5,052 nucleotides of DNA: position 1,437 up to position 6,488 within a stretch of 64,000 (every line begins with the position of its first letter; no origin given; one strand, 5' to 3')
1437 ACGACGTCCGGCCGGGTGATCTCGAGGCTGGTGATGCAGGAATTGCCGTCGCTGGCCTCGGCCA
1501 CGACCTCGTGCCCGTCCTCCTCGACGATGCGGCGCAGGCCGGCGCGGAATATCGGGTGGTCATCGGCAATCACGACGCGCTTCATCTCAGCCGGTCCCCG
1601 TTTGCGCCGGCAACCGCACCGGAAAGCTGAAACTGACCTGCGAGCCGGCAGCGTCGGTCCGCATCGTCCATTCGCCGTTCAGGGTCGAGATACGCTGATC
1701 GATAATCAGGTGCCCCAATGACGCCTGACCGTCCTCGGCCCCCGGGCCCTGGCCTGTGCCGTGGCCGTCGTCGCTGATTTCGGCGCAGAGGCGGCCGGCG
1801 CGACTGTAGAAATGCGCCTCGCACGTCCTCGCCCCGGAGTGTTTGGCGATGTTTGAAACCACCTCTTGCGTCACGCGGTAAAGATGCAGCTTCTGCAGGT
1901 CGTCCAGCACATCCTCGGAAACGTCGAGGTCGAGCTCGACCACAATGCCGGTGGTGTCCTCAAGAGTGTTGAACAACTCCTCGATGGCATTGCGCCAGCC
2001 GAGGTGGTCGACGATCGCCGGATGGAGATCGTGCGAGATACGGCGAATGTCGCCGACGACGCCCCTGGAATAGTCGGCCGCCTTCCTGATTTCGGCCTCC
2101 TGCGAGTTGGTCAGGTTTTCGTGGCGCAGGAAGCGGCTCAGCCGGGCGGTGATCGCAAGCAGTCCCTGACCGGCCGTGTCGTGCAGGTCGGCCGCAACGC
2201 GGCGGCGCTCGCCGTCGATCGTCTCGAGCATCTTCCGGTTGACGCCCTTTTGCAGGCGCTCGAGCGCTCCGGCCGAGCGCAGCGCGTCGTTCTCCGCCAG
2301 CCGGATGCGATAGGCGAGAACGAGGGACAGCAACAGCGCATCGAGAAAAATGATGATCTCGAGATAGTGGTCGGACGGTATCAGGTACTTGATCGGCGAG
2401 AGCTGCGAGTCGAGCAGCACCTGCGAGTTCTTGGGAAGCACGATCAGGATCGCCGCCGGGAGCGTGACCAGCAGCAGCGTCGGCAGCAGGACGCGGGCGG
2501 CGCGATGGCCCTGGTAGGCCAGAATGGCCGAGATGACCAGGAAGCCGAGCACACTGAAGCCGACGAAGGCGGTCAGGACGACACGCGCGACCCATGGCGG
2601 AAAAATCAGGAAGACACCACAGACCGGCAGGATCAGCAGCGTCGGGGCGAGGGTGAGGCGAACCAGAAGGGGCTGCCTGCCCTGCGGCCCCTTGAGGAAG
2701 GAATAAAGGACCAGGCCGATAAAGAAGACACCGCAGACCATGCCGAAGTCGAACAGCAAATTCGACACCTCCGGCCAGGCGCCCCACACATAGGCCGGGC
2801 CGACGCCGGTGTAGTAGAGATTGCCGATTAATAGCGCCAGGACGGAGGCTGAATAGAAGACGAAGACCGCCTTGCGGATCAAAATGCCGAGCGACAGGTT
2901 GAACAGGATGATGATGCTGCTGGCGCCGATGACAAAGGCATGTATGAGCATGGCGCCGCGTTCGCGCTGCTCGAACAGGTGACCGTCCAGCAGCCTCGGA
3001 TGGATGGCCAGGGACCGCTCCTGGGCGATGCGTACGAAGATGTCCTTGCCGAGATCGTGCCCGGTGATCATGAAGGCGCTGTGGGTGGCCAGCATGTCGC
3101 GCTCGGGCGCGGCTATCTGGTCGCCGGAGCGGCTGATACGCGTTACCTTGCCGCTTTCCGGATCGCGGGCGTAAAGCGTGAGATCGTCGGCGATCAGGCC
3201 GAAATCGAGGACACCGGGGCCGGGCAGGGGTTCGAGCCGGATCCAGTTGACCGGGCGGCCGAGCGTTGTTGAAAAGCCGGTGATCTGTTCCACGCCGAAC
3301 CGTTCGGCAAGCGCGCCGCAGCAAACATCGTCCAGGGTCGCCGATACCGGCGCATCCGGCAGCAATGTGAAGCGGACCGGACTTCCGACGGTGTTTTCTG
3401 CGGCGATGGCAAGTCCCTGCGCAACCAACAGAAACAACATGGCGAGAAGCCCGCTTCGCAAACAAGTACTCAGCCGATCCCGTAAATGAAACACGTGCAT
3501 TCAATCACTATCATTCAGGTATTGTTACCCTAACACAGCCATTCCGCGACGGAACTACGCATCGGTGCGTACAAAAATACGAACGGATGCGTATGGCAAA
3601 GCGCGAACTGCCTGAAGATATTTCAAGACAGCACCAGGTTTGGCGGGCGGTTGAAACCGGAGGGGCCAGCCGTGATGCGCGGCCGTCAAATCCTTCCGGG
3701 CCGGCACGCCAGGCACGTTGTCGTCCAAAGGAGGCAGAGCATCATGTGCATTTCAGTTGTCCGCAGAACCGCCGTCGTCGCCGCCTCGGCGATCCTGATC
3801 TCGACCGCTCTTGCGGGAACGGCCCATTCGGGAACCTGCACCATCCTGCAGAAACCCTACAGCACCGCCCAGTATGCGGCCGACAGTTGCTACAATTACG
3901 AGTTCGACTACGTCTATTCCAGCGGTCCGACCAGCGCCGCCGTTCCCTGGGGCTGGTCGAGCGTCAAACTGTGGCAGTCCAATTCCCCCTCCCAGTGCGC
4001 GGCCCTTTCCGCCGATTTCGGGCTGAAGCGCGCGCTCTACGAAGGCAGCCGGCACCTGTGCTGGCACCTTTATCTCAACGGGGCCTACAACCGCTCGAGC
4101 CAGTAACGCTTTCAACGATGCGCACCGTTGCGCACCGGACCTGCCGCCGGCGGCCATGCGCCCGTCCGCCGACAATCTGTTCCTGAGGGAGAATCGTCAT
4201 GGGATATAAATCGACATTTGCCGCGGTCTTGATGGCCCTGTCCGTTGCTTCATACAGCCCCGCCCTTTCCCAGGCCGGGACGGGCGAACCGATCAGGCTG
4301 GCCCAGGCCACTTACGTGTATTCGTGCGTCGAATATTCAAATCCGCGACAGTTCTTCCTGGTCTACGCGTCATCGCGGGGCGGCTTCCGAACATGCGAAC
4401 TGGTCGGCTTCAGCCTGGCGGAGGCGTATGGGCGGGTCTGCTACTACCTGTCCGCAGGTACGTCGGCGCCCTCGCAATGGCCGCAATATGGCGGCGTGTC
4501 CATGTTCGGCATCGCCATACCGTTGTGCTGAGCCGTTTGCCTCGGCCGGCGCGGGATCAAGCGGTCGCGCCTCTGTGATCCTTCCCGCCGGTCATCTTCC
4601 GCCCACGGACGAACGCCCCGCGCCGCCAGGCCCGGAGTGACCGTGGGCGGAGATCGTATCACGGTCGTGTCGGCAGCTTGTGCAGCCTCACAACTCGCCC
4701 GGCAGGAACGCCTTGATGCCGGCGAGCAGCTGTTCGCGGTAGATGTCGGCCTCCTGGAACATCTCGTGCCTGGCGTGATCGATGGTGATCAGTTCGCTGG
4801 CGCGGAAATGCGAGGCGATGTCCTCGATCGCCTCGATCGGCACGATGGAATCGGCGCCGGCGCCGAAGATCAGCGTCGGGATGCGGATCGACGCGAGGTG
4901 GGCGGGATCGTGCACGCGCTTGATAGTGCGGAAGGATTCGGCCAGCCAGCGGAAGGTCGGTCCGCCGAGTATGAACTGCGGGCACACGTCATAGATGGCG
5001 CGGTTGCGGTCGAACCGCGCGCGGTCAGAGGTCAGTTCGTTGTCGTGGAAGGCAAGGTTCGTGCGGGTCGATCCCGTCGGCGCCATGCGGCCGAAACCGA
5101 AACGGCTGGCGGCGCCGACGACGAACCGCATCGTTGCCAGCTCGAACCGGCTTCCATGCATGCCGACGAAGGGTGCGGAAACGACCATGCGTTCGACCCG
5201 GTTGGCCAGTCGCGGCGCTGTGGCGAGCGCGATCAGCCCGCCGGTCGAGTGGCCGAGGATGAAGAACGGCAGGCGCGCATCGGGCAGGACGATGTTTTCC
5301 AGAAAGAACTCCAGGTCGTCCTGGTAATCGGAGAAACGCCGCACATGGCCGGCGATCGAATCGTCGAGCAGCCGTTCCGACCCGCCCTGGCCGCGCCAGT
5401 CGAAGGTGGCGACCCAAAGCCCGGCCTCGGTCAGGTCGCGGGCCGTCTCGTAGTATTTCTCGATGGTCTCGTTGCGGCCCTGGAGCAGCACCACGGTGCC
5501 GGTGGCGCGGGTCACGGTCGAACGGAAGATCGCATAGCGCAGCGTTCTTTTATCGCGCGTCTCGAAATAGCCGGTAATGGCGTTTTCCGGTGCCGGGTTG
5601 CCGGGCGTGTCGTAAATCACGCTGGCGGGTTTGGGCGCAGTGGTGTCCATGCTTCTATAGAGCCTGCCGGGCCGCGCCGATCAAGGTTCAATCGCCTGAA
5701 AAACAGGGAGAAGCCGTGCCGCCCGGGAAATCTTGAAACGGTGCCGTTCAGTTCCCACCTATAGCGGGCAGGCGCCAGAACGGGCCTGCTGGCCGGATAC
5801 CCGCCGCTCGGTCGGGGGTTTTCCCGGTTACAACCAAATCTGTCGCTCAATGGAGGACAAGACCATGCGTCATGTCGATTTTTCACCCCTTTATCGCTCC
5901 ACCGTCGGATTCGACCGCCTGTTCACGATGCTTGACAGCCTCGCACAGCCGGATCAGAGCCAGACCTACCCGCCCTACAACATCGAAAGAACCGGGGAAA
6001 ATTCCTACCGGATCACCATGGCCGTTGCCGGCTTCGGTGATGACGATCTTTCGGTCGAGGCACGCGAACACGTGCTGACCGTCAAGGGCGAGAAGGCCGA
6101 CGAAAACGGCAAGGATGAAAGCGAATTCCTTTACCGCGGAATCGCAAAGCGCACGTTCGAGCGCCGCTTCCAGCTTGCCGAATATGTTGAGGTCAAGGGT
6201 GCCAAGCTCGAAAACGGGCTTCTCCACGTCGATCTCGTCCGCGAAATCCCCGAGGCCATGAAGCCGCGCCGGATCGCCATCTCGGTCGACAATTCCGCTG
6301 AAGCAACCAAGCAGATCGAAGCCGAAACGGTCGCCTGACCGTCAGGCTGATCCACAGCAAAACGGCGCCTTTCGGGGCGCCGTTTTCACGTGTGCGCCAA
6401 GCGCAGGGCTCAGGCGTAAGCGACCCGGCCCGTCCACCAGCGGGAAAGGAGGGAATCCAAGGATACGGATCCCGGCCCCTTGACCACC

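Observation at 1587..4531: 7TMR-DISM two-component system next to two orphan small secreted Cys proteins, with a perfect NarL-type 7-2-7 operator between them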

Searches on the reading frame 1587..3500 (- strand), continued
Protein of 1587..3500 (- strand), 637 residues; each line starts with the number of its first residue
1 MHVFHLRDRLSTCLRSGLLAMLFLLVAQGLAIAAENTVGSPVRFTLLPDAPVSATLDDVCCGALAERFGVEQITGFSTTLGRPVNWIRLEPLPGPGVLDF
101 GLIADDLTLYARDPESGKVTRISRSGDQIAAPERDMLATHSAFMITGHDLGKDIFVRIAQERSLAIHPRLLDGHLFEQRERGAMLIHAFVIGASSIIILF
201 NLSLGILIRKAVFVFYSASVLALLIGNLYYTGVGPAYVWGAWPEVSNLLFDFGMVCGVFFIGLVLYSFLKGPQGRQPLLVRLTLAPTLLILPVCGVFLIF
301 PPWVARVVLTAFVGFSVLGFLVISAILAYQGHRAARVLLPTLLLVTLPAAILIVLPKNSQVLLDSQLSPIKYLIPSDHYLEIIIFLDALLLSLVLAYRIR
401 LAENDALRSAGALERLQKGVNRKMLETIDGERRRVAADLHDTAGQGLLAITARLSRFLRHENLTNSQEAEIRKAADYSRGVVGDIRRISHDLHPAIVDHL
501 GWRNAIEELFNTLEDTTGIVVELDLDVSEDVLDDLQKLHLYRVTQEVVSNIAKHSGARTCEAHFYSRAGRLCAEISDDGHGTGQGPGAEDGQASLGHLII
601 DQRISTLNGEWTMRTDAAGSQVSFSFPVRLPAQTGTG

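Call 72: find_encoding_contigs(protein=P0026, flank=4000, max_places=1)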
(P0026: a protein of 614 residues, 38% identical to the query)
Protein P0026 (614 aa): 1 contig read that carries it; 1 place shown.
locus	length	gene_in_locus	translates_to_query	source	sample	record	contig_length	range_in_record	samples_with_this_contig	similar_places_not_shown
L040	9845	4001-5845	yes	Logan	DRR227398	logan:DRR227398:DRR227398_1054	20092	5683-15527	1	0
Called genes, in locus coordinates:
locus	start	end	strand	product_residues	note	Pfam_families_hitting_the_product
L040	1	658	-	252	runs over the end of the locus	PF06966:DUF1295 (weak), PF02544:Steroid_dh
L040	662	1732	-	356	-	PF00753:Lactamase_B (weak), PF13483:Lactamase_B_3, PF12706:Lactamase_B_2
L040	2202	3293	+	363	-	PF00291:PALP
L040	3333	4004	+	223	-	-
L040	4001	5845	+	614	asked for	PF02518:HATPase_c (faint), PF07696:7TMR-DISMED2 (weak), PF07695:7TMR-DISM_7TM, PF07730:HisKA_3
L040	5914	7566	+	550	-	PF13180:PDZ_2, PF08238:Sel1, PF01471:PG_binding_1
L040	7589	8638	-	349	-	-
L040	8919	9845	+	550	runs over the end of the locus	PF13180:PDZ_2, PF08238:Sel1, PF01471:PG_binding_1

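Call 73: find_encoding_contigs(protein=P0025, flank=4000, max_places=1)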
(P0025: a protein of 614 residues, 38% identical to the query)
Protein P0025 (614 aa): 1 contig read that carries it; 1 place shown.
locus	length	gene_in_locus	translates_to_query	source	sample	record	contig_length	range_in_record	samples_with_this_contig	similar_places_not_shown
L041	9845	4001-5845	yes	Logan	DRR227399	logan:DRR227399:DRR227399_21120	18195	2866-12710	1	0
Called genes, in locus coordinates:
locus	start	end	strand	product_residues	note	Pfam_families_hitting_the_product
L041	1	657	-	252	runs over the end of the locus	PF02544:Steroid_dh, PF06966:DUF1295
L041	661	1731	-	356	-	PF00753:Lactamase_B (faint), PF13483:Lactamase_B_3, PF12706:Lactamase_B_2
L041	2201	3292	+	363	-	PF00291:PALP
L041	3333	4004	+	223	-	-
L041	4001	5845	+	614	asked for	PF07695:7TMR-DISM_7TM, PF07730:HisKA_3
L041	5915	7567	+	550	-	PF13180:PDZ_2, PF17820:PDZ_6 (faint), PF08238:Sel1, PF01471:PG_binding_1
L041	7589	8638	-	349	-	-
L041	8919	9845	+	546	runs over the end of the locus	PF13180:PDZ_2, PF08238:Sel1, PF01471:PG_binding_1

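Call 74: find_encoding_contigs(protein=P0034, flank=4000, max_places=1)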
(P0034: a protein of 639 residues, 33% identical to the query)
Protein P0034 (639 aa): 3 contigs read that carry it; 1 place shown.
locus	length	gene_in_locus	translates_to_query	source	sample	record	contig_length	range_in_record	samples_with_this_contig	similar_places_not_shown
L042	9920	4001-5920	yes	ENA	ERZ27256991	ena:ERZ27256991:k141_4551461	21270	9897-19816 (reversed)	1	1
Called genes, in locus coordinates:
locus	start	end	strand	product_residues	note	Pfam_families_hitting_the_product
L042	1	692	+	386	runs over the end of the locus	PF01070:FMN_dh, PF05690:ThiG (faint)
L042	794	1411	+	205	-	PF00574:CLP_protease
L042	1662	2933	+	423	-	PF06689:zf-C4_ClpX, PF01078:Mg_chelatase (faint), PF05496:RuvB_N (faint), PF00004:AAA, PF07724:AAA_2, PF07728:AAA_5 (weak), PF10431:ClpB_D2-small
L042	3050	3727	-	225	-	-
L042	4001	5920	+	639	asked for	PF07696:7TMR-DISMED2, PF07695:7TMR-DISM_7TM, PF07730:HisKA_3, PF13581:HATPase_c_2 (faint), PF02518:HATPase_c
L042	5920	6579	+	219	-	PF00072:Response_reg, PF00196:GerE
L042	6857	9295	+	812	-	PF02190:LON_substr_bdg, PF08298:AAA_PrkA (weak), PF00004:AAA, PF07728:AAA_5, PF22667:Lon_lid, PF05362:Lon_C, PF13541:ChlI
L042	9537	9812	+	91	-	PF00216:Bac_DNA_binding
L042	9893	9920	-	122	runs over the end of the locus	PF13827:DUF4189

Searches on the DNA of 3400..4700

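Call 60: search_rna_families(source=window, start=3400, end=4700, threshold=evalue, max_evalue=1)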
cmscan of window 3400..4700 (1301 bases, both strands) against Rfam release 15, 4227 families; matches with E-value up to 1: 0.
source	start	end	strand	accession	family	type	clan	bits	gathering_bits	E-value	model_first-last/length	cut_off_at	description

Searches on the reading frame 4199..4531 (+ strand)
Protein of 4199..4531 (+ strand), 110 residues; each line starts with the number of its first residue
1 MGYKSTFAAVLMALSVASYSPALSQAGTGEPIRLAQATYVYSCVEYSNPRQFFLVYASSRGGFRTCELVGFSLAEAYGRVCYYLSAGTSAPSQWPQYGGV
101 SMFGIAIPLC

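Call 6: search_protein_families(library=pfam, proteins=[window:4199-4531:+], max_evalue=0.01)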
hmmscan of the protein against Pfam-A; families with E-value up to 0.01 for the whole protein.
window:4199-4531:+ (110 aa): 0 families

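Call 7: search_protein_families(library=ncbifam, proteins=[window:4199-4531:+], max_evalue=0.01)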
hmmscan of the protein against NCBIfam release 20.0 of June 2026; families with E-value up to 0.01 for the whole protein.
window:4199-4531:+ (110 aa): 0 families

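Call 10: find_homologous_proteins(query=window:4199-4531:+, max_evalue=0.001)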
Query window:4199-4531:+ (110 aa): 2 proteins with E <= 0.001 among 3 candidates.
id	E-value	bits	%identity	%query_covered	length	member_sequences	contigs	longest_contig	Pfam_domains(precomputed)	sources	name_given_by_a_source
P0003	1.6e-62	227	96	100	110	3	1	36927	-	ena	-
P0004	1.1e-54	201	85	100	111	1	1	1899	-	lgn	-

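Call 12: find_encoding_contigs(protein=P0003, flank=10000, max_places=6)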
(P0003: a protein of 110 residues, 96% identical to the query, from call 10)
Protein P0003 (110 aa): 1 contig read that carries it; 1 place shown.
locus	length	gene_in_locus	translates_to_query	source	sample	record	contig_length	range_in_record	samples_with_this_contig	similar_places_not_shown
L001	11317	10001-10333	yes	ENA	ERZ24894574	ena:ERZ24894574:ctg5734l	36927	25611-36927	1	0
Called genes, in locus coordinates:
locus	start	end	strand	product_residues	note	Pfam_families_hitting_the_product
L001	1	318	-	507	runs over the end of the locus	PF04293:SpoVR, PF24755:SpoVR_C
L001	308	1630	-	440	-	PF04285:DUF444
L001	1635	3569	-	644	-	PF08298:AAA_PrkA, PF06798:PrkA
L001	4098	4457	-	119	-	PF00072:Response_reg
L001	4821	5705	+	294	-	PF05013:FGase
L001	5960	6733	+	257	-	PF00459:Inositol_P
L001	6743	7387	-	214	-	PF00072:Response_reg, PF08281:Sigma70_r4_2 (weak), PF00196:GerE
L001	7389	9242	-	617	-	PF07695:7TMR-DISM_7TM, PF07730:HisKA_3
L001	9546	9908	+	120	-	-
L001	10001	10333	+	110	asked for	-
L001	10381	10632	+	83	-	-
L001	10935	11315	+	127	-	?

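Call 52: predict_structure(alignment_id=A5)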
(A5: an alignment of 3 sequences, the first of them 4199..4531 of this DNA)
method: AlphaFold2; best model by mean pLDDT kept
length: 110 residues; sequences in the alignment: 3
mean_pLDDT: 40.4   pTM: 0.31
mean pLDDT of the five models: 40.4, 39.9, 38.4, 36.0, 32.5
residues with pLDDT >= 90: 0; 70-90: 0; 50-70: 20; < 50: 90
segments of 3 or more residues with pLDDT < 50: 1-39, 49-67, 72-76, 86-110
pLDDT, mean of each block of 10 residues (from residue 1): 37 31 31 38 54 41 44 52 50 35 33
secondary structure, 60 per line:
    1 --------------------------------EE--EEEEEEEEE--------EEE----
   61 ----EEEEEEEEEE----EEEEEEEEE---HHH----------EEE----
elements in order: E37-45 E54-56 E65-74 E79-87 E104-106

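Call 77: search_solved_structures(query=A4, max_evalue=1)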
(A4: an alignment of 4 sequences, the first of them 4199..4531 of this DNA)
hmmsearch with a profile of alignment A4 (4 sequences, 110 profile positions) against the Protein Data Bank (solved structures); distinct sequences matched with E-value up to 1: 0.

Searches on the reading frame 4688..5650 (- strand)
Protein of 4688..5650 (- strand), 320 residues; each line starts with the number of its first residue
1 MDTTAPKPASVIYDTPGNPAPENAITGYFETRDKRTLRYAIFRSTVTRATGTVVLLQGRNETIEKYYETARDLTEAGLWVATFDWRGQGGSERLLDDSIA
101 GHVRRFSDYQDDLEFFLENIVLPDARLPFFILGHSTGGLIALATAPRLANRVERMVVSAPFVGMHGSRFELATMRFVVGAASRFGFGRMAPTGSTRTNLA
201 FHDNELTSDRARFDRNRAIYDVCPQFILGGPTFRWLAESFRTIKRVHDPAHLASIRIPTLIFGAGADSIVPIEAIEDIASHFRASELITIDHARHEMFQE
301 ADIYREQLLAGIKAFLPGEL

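Call 6: search_protein_families(library=pfam, proteins=[window:4688-5650:-], max_evalue=0.01)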
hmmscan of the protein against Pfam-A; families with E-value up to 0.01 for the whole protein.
window:4688-5650:- (320 aa): 5 families
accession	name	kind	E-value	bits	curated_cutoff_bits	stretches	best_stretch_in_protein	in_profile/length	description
PF12146.15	Hydrolase_4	-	2.4e-42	145.3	27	1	49-302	3-239/239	Serine aminopeptidase, S33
PF00561.26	Abhydrolase_1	-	8.3e-21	75.2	25.8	1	52-300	2-243/245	alpha/beta hydrolase fold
PF12697.13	Abhydrolase_6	-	9e-14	53.1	26.3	1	73-300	23-210/217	Alpha/beta hydrolase family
PF00975.26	Thioesterase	-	0.0025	18.5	26.4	1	128-151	67-90/226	Thioesterase domain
PF00326.27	Peptidase_S9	-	0.0062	16.5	22.6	0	73-165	10-102/213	Prolyl oligopeptidase family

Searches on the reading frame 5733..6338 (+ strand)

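Call 79: search_protein_families(library=pfam, proteins=[window:5733-6338:+], max_evalue=0.001)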
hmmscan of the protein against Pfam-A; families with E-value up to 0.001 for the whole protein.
window:5733-6338:+ (201 aa): 1 family
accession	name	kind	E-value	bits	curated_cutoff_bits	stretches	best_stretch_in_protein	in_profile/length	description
PF00011.27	HSP20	-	2.3e-18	66.6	20.8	1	87-184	4-102/102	Hsp20/alpha crystallin family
